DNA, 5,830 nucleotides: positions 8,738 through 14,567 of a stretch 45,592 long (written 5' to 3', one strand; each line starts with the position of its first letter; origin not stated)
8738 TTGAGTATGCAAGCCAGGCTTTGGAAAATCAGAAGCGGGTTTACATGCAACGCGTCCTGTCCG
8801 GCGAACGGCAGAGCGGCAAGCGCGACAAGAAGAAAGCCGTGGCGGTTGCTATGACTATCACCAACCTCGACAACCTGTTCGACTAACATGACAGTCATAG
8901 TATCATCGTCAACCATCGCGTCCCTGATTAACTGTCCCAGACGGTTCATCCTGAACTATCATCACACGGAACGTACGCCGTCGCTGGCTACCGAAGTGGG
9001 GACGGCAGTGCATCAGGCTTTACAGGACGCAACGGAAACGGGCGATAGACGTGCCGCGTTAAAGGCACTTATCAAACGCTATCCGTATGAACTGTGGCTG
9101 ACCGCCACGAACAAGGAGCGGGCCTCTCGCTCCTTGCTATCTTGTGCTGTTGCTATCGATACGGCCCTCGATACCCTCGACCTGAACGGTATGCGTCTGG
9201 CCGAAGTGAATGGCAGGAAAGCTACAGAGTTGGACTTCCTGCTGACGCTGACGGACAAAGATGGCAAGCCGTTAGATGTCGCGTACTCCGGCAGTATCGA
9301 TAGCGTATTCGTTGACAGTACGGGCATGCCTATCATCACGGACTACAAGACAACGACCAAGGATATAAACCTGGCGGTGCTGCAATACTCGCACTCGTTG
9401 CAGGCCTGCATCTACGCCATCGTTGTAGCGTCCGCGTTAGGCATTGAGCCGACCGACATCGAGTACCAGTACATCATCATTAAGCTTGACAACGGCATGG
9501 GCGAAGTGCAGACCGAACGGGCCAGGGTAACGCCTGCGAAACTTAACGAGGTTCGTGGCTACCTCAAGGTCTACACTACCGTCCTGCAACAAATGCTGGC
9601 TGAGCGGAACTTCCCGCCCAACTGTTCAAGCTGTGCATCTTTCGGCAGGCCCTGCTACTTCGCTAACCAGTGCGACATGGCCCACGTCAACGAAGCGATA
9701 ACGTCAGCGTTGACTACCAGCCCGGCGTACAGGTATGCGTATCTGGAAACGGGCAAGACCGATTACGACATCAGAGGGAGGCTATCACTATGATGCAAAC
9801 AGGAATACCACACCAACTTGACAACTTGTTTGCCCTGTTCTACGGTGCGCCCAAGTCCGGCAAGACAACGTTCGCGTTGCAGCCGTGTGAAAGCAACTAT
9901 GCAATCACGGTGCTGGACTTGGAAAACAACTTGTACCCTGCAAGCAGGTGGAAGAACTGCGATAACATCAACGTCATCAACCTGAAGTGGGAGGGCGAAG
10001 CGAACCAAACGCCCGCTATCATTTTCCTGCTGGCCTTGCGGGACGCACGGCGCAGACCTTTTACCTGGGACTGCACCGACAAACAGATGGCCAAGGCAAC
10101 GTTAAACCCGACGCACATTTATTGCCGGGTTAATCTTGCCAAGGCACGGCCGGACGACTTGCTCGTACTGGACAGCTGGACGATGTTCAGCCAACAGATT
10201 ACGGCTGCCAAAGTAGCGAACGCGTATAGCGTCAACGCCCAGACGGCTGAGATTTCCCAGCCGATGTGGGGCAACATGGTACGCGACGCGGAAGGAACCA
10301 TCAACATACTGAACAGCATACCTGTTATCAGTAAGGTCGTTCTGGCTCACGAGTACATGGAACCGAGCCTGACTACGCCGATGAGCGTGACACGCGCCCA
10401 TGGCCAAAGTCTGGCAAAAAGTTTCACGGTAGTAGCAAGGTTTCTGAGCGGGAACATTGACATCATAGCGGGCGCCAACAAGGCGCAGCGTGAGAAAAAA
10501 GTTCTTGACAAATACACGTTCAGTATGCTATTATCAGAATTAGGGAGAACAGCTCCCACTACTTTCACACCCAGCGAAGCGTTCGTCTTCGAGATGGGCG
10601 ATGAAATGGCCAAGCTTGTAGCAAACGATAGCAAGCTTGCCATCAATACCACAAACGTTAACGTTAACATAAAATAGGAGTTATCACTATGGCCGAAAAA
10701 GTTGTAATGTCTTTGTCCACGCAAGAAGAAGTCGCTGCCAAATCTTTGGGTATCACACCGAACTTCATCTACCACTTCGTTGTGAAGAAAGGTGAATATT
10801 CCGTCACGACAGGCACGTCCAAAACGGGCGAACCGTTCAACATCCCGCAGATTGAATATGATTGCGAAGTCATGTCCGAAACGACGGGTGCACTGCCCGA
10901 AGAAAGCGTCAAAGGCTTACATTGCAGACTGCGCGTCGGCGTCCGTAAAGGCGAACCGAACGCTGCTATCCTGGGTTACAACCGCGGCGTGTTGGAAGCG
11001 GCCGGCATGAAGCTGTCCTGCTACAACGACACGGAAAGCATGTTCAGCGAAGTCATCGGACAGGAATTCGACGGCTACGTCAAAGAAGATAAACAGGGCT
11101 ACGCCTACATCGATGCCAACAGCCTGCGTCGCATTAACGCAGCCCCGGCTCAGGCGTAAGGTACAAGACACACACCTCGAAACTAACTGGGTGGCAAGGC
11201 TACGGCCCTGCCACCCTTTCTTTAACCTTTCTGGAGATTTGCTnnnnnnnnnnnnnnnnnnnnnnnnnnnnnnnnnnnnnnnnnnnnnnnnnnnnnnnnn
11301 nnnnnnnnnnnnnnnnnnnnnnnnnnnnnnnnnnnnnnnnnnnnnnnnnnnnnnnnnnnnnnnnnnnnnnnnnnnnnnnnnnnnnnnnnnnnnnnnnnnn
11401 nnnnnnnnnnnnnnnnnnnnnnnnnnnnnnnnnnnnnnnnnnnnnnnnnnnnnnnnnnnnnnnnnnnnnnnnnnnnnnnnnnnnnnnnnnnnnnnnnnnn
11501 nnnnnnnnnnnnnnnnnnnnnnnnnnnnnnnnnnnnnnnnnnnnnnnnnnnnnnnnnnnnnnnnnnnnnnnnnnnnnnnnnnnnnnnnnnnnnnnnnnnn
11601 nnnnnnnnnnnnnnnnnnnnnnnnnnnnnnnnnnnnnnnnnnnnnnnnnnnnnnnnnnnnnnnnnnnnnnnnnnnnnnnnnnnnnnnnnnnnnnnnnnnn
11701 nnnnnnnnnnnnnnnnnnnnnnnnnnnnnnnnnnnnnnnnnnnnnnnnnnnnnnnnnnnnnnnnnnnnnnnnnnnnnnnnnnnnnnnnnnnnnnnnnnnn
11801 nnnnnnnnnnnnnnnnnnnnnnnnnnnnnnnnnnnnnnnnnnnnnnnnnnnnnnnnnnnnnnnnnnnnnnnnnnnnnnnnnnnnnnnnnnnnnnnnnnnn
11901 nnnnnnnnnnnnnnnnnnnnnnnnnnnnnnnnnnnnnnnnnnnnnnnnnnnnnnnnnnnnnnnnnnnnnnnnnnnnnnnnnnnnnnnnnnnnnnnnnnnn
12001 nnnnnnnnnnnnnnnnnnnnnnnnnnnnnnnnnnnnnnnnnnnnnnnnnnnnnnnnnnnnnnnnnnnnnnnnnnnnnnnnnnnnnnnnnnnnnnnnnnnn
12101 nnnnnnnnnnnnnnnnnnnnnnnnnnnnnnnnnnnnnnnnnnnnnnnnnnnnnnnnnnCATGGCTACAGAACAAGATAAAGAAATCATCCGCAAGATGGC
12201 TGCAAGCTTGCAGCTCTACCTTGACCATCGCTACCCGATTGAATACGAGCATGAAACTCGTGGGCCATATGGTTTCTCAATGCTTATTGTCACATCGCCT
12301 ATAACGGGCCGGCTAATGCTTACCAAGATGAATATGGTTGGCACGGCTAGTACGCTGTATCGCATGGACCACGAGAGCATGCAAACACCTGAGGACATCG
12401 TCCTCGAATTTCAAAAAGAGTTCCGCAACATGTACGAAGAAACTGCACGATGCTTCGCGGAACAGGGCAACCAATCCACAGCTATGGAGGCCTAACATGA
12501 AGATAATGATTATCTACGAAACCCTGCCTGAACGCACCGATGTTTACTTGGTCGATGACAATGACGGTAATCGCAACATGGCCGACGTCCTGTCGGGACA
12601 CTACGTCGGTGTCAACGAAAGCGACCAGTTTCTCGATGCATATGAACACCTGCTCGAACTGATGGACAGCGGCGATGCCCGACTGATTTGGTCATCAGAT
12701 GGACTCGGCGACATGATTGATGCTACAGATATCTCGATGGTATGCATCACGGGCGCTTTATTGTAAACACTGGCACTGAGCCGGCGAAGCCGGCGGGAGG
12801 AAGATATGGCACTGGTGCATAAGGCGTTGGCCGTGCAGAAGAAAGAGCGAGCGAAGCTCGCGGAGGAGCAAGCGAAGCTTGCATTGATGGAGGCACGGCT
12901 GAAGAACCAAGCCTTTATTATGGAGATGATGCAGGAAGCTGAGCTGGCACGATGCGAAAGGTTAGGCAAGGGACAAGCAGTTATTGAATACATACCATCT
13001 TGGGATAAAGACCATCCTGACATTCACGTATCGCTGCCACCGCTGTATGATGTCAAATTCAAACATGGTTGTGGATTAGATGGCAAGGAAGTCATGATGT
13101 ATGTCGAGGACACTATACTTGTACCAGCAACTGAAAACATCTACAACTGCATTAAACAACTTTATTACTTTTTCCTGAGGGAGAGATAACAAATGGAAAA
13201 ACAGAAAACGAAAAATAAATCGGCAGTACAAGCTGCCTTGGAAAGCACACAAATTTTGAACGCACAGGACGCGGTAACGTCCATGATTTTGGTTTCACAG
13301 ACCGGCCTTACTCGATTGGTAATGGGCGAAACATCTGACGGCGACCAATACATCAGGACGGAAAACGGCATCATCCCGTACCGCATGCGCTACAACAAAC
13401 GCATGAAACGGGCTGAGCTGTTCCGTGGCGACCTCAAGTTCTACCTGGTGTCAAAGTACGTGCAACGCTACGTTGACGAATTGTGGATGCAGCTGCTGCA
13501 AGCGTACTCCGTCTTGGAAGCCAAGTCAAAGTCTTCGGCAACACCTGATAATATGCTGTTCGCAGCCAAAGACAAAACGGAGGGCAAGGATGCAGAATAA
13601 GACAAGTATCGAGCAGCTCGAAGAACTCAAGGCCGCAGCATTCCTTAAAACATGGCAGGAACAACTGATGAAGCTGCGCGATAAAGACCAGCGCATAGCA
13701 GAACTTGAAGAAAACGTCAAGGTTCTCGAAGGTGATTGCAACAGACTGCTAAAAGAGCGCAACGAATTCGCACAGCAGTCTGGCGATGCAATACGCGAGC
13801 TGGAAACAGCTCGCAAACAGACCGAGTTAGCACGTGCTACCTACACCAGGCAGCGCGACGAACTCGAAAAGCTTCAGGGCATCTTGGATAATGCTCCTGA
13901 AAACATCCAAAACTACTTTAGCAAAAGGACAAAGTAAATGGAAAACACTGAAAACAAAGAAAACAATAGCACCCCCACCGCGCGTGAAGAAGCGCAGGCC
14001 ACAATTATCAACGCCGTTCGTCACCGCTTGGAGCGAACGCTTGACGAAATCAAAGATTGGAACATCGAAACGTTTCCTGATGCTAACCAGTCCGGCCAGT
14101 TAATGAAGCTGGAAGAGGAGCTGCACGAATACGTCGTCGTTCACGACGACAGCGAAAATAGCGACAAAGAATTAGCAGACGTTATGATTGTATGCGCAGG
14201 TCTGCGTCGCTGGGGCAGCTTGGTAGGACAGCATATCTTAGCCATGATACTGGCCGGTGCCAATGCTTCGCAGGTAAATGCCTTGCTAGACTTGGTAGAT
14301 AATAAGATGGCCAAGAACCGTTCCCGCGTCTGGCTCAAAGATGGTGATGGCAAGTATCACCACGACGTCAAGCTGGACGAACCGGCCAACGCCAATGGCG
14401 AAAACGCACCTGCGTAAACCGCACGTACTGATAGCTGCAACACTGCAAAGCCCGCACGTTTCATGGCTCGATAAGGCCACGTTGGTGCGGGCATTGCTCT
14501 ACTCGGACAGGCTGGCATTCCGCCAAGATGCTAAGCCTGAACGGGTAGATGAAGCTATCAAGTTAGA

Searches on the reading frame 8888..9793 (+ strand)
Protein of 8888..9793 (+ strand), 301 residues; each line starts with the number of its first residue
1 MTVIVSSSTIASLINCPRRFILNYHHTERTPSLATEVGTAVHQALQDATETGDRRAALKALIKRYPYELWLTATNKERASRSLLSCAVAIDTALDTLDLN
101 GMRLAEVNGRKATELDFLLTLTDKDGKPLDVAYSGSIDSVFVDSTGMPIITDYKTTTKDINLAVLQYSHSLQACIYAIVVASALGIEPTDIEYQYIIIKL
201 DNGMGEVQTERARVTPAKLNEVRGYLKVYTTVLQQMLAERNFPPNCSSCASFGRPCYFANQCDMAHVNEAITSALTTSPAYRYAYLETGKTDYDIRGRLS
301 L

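Call 45: search_protein_families(library=pfam, proteins=[window:8888-9793:+], max_evalue=0.01)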
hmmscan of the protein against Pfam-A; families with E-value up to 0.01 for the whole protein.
window:8888-9793:+ (301 aa): 2 families
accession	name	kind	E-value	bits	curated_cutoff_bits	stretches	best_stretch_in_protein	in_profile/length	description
PF12705.13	PDDEXK_1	-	6.8e-20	72.5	22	1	5-262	2-246/247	PD-(D/E)XK nuclease superfamily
PF08696.17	Dna2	-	4.3e-06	27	22.4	1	3-85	54-142/204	DNA replication factor Dna2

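Call 46: search_protein_families(library=phrogs, proteins=[window:8888-9793:+], max_evalue=0.001)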
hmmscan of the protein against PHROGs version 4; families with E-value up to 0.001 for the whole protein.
window:8888-9793:+ (301 aa): 5 families
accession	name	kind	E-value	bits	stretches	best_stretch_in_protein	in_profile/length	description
phrog_1218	-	DNA, RNA and nucleotide metabolism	3e-15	57.3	1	3-197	8-207/364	exonuclease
phrog_69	-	DNA, RNA and nucleotide metabolism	1.5e-12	48.3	1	4-262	89-323/501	exonuclease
phrog_1706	-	DNA, RNA and nucleotide metabolism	1.2e-07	32.5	1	12-263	54-243/293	CRISPR/Cas system associated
phrog_412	-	DNA, RNA and nucleotide metabolism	4.9e-05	23.8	0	5-46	158-198/440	exonuclease VIII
phrog_298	-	DNA, RNA and nucleotide metabolism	0.00017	22.1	0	132-191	165-222/293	exonuclease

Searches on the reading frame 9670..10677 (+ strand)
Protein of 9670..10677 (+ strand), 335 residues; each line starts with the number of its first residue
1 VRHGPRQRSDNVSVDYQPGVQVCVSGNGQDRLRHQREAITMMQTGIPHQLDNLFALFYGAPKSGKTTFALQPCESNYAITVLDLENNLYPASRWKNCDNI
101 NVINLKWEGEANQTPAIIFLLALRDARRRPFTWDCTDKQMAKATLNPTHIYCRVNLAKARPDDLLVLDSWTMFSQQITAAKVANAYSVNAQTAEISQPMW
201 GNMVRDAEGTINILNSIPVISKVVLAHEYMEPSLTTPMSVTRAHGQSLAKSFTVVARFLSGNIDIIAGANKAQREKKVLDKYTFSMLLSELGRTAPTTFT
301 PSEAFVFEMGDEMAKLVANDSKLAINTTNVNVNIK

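Call 45: search_protein_families(library=pfam, proteins=[window:9670-10677:+], max_evalue=0.01)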
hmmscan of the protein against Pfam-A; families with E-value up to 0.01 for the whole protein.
window:9670-10677:+ (335 aa): 1 family
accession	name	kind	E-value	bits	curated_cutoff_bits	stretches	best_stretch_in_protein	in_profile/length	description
PF13479.12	AAA_24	-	0.00034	21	27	1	56-231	6-133/195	AAA domain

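Call 46: search_protein_families(library=phrogs, proteins=[window:9670-10677:+], max_evalue=0.001)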
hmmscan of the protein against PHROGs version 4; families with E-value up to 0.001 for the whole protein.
window:9670-10677:+ (335 aa): 1 family
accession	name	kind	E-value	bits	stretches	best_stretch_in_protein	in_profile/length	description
phrog_124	-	DNA, RNA and nucleotide metabolism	1.3e-05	25.8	1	48-229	39-172/382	Sak4-like ssDNA annealing protein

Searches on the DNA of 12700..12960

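Call 109: search_rna_families(source=window, start=12700, end=12960, threshold=evalue, max_evalue=1)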
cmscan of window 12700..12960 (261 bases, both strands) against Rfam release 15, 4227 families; matches with E-value up to 1: 0.
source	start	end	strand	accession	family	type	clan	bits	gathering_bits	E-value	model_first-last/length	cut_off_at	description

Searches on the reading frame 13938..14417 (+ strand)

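Call 100: search_protein_families(library=pfam, proteins=[window:13938-14417:+], max_evalue=0.001)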
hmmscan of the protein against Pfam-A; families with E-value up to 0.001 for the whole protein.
window:13938-14417:+ (159 aa): 1 family
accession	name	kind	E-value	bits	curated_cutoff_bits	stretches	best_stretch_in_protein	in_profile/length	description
PF04447.17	dATP-dGTP_PPHyd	-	8.2e-05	23.2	23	0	36-104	3-67/97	dATP/dGTP pyrophosphohydrolase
